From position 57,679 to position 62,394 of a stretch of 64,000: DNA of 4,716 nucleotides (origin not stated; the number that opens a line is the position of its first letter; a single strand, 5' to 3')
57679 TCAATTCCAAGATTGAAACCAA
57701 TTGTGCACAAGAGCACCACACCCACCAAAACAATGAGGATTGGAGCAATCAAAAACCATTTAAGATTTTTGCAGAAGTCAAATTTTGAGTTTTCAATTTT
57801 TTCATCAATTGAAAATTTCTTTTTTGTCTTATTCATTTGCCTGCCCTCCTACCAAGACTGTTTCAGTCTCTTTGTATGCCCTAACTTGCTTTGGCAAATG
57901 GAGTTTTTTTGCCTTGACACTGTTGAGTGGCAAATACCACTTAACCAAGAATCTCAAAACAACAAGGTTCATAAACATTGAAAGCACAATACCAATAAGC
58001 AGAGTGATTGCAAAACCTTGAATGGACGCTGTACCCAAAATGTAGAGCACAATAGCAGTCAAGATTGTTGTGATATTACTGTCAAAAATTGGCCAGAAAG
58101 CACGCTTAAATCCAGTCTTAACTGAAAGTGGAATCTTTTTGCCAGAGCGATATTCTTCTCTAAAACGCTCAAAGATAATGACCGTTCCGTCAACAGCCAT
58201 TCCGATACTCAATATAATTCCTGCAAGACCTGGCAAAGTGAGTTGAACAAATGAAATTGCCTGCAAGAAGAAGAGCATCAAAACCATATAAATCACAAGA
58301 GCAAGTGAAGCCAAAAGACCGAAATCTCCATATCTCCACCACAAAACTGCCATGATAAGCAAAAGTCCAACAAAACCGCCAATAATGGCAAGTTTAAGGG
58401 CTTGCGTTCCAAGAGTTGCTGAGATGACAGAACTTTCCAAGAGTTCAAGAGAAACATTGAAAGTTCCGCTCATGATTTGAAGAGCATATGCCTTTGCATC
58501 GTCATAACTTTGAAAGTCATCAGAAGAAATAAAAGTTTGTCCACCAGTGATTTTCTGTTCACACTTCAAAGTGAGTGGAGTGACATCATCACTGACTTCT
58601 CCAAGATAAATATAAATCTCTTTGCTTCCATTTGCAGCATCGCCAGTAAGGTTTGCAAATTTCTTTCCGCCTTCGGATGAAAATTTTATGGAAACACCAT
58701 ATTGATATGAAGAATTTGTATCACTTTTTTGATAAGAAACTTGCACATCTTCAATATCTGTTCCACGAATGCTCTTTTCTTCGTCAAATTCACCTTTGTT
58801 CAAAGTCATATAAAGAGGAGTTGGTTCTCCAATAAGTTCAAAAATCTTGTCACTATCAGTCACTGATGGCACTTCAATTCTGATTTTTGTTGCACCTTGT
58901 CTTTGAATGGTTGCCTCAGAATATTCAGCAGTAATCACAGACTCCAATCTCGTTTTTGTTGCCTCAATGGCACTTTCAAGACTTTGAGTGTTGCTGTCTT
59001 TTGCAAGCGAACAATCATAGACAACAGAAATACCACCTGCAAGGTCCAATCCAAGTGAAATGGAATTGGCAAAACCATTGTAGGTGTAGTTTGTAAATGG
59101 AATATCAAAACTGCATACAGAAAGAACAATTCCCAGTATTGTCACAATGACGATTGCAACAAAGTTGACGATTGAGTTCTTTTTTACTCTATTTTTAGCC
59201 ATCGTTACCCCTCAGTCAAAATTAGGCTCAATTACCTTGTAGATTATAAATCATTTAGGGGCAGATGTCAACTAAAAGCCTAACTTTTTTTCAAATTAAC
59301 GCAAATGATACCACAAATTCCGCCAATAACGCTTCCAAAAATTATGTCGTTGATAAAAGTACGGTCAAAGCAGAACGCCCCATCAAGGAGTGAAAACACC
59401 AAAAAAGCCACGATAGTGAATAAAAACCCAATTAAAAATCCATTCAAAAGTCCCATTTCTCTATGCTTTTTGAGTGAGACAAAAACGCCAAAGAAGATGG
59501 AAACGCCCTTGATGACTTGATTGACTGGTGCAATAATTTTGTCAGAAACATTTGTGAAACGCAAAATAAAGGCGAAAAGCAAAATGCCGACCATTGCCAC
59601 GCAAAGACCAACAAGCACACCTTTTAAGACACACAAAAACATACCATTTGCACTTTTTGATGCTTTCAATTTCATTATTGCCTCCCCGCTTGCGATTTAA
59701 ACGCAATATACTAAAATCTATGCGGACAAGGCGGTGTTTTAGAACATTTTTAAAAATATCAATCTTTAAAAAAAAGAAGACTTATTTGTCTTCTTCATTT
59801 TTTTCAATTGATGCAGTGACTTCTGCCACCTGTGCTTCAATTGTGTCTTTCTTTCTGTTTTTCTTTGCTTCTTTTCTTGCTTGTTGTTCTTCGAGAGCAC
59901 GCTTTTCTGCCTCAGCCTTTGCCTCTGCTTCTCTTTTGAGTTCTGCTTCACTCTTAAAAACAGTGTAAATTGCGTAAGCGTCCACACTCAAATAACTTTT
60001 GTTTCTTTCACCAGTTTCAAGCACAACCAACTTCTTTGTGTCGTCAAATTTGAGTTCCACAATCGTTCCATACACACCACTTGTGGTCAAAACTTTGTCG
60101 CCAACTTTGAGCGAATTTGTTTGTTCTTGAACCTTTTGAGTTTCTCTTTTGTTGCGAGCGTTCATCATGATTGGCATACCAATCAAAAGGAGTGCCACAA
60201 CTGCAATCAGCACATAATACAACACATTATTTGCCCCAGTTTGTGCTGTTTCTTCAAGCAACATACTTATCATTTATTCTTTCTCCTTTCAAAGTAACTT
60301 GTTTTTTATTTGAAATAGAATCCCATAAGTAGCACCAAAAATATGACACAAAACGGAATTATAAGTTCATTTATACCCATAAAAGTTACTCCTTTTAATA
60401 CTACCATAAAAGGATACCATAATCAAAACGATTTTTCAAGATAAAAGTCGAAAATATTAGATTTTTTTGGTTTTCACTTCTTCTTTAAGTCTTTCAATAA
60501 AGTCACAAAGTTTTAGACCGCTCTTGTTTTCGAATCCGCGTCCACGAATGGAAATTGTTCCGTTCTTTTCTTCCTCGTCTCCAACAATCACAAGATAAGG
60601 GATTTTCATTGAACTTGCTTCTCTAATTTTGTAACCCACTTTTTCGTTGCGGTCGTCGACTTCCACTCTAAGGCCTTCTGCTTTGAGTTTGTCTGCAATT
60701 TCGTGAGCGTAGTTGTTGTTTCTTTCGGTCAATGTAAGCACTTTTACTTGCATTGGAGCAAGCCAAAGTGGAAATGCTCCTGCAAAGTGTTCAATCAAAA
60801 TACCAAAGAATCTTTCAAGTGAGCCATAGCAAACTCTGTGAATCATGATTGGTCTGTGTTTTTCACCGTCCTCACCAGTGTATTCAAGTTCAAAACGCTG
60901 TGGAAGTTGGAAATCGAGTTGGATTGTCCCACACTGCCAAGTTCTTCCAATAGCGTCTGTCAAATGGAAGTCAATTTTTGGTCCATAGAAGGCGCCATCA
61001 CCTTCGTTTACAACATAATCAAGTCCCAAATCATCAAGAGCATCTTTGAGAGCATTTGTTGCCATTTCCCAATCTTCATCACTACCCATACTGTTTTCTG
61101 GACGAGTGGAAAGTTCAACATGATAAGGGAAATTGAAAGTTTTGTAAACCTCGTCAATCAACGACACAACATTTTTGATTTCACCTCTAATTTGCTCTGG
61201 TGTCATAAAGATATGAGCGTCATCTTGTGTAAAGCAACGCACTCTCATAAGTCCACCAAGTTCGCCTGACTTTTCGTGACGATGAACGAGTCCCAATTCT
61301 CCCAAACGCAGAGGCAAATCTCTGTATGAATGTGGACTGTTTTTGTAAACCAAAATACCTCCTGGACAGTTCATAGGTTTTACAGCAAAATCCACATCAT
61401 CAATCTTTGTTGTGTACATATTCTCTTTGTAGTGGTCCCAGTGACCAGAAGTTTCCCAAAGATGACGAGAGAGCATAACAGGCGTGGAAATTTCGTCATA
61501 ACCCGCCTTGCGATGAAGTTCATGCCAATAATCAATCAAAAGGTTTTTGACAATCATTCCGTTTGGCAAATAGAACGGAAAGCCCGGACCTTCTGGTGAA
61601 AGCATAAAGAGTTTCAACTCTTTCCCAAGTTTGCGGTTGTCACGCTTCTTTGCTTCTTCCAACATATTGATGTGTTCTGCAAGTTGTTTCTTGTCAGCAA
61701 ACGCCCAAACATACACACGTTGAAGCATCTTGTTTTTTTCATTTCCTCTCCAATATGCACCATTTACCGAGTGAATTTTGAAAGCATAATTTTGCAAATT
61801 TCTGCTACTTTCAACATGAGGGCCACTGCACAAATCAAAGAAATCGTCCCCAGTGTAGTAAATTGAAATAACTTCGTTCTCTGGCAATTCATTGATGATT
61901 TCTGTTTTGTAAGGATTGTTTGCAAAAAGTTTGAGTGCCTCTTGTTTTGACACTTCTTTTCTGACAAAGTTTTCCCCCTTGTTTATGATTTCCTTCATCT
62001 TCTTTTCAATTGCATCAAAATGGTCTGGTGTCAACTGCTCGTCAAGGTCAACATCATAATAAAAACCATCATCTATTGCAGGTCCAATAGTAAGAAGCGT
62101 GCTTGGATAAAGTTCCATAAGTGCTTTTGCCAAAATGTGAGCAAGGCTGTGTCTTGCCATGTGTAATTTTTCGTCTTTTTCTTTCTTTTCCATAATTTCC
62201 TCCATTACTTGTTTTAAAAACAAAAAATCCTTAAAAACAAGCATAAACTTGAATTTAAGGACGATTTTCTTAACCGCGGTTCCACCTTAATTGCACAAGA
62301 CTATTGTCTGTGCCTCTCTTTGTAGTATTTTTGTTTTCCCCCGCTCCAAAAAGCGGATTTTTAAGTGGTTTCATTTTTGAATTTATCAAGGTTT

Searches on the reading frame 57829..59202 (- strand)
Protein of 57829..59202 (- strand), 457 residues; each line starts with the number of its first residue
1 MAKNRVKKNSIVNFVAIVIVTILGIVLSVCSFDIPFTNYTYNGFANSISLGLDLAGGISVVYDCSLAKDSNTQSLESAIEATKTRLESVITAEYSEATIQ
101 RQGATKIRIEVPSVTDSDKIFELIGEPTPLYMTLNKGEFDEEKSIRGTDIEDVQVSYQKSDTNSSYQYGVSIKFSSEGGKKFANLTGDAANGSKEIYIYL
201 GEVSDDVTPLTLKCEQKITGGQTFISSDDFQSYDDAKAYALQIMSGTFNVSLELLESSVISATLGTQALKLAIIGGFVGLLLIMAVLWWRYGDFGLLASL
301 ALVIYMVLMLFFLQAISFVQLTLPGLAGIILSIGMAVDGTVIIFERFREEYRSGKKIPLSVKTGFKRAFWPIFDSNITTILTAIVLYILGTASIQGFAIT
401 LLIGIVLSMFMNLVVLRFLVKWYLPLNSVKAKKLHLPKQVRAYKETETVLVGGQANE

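Call 58: search_protein_families(library=pfam, proteins=[window:57829-59202:-], max_evalue=0.00001)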
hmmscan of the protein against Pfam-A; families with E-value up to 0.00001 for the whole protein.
window:57829-59202:- (457 aa): 3 families
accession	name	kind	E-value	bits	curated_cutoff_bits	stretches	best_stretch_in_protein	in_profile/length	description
PF02355.23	SecD_SecF_C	-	2.1e-13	50.6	20.5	1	250-418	11-185/189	Protein export membrane protein SecD/SecF, C-terminal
PF22599.2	SecDF_P1_head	-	1e-07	32.3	27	1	140-248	16-112/114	SecDF, P1 head subdomain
PF21760.3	SecD_1st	-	1.9e-07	30.8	27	1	95-130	18-53/60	Protein translocase subunit SecDF, P1 domain, N-terminal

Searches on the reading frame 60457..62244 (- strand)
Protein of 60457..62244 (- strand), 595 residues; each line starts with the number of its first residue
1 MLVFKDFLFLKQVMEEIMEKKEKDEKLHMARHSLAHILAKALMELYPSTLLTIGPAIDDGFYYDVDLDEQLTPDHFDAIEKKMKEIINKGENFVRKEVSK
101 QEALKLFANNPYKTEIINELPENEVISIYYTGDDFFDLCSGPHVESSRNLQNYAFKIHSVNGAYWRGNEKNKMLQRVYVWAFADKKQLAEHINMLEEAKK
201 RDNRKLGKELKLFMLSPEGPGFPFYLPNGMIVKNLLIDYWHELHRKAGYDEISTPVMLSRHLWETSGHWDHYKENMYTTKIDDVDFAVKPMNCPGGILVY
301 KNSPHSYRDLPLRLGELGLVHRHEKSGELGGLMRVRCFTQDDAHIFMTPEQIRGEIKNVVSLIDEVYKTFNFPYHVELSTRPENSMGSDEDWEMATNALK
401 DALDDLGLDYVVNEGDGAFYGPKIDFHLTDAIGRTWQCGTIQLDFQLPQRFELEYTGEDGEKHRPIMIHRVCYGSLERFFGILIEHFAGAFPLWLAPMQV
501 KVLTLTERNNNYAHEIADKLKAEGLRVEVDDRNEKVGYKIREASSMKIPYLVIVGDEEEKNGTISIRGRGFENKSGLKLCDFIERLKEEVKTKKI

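Call 58: search_protein_families(library=pfam, proteins=[window:60457-62244:-], max_evalue=0.00001)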
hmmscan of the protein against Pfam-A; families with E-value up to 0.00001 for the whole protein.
window:60457-62244:- (595 aa): 3 families
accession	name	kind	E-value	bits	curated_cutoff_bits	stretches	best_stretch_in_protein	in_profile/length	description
PF00587.30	tRNA-synt_2b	-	1.2e-45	156.2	29.3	1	277-487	1-179/179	tRNA synthetase class II core domain (G, H, P, S and T)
PF03129.25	HGTP_anticodon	-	8.6e-22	77.5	21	1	499-588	1-93/94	Anticodon binding domain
PF07973.19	tRNA_SAD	-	8.3e-10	38.9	24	1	126-178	1-44/44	Threonyl and Alanyl tRNA synthetase second additional domain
